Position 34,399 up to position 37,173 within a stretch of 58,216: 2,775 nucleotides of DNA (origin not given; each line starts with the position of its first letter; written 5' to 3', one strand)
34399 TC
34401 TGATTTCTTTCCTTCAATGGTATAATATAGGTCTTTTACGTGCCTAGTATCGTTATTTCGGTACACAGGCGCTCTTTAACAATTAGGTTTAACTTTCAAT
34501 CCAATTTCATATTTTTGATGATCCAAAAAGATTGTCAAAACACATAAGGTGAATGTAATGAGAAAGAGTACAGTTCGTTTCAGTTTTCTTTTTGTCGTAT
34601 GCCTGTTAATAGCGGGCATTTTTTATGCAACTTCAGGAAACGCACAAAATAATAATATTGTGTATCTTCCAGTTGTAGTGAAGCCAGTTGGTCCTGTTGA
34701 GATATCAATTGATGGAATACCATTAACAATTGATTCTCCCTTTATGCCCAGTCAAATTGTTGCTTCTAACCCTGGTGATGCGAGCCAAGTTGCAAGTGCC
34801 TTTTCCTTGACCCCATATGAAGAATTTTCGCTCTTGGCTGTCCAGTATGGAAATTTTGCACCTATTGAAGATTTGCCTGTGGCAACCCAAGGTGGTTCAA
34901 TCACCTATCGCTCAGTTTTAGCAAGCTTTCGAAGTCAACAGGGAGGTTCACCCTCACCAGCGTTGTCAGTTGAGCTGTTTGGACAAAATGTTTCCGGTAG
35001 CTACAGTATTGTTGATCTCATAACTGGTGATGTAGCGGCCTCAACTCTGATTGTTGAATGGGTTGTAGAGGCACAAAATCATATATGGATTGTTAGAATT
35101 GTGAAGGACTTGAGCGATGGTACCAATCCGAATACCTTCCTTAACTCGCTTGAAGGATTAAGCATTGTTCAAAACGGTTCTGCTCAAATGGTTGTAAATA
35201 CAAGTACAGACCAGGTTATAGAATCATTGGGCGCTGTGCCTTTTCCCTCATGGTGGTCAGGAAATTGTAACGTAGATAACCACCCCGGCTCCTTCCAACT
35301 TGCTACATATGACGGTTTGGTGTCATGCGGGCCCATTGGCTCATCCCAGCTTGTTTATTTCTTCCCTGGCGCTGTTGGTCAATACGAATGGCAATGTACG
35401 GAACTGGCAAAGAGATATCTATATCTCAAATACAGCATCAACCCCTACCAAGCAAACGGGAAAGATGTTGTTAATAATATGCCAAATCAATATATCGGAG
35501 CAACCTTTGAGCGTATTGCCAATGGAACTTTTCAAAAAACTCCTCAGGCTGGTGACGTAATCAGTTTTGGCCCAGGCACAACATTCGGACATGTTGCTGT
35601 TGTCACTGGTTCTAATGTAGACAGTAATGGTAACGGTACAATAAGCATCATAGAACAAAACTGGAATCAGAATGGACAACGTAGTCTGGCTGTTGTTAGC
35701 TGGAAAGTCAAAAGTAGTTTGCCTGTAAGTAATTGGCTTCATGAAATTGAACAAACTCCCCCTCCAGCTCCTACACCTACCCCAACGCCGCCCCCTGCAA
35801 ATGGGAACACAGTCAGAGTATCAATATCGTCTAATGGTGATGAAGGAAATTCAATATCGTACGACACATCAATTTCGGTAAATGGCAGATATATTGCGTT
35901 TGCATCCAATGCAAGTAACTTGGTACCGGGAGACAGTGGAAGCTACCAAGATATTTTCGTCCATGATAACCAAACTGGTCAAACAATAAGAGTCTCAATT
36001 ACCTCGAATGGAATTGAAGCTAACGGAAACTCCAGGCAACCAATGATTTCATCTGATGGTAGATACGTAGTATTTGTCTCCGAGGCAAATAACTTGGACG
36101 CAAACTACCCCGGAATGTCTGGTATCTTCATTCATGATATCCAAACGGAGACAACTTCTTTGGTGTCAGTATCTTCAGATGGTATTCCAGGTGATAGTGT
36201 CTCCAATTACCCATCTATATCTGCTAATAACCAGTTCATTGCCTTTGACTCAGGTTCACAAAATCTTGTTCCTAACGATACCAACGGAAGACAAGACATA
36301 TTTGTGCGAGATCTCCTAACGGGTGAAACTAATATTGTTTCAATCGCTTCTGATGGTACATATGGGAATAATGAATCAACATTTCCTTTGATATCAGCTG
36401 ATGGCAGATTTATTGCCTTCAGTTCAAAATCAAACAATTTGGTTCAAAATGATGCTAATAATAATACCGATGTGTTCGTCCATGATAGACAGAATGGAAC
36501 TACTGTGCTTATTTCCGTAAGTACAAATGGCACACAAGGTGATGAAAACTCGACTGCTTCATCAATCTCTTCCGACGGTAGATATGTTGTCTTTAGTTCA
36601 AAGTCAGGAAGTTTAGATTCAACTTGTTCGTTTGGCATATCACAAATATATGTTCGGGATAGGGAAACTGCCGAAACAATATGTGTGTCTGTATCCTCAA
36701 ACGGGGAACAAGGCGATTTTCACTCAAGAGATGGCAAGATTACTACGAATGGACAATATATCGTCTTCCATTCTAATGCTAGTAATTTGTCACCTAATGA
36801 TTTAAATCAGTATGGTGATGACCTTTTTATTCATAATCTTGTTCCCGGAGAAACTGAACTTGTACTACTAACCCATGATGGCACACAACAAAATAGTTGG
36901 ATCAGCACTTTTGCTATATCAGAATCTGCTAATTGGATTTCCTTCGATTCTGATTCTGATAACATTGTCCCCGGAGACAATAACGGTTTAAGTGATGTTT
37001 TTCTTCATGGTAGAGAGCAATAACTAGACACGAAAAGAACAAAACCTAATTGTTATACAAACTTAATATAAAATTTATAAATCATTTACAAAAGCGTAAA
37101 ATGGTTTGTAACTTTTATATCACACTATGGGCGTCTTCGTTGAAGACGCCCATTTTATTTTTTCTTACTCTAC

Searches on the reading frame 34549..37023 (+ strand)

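Call 37: search_protein_families(library=pfam, proteins=[window:34549-37023:+], max_evalue=0.001)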
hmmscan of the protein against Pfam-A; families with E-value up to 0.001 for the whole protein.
window:34549-37023:+ (824 aa): 2 families
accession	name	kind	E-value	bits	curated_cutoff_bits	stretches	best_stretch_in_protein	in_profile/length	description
PF07676.18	PD40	-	5.2e-14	52.2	20.9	0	492-514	8-30/38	WD40-like Beta Propeller Repeat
PF05257.22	CHAP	-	1.1e-12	48.7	26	1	277-371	4-81/81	CHAP domain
